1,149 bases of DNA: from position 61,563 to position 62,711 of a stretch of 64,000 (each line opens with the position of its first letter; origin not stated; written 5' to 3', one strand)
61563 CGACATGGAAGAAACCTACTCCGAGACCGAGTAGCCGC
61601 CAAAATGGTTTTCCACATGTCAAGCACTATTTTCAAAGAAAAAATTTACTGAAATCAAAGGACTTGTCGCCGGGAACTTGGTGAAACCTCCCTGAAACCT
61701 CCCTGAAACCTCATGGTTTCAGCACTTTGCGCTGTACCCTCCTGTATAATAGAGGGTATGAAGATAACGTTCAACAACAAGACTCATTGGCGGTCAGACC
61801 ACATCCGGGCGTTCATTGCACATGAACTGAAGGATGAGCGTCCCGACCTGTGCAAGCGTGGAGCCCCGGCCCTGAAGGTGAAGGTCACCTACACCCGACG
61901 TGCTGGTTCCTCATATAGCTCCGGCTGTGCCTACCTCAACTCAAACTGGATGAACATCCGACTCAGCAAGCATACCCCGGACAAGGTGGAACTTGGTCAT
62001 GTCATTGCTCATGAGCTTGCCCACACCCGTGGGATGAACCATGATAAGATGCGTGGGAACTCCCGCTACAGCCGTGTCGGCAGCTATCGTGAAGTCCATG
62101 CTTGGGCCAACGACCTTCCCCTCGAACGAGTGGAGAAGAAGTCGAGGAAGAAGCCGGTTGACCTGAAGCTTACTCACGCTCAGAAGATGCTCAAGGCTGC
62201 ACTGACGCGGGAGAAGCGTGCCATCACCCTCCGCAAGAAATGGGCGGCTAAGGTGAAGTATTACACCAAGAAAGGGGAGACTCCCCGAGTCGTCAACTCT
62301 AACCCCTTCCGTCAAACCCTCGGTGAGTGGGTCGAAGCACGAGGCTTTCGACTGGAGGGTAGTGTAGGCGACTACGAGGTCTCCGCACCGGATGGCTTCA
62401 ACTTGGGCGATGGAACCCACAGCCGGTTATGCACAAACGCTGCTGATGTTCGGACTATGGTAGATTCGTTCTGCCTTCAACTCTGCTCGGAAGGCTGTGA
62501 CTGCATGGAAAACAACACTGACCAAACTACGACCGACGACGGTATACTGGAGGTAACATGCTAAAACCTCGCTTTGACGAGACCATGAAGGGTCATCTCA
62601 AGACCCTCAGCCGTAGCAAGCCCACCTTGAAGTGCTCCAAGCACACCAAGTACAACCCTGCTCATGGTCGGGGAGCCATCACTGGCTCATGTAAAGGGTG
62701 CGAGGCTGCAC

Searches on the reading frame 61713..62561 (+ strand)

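Call 6: search_protein_families(library=phrogs, proteins=[window:61713-62561:+], max_evalue=0.001)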
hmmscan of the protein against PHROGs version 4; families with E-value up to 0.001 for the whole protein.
window:61713-62561:+ (283 aa): 0 families

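Call 52: search_protein_families(library=pfam, proteins=[window:61713-62561:+], max_evalue=0.01)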
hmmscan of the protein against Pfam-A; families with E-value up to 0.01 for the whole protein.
window:61713-62561:+ (283 aa): 3 families
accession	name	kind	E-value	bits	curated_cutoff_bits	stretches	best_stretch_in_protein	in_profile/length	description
PF01863.23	YgjP-like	-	2.6e-06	28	26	1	20-113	93-185/207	YgjP-like, metallopeptidase domain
PF00413.30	Peptidase_M10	-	0.0016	18.7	24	1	17-115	87-129/159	Matrixin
PF13688.12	Reprolysin_5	-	0.0037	17.9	27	1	79-120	131-169/196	Metallo-peptidase family M12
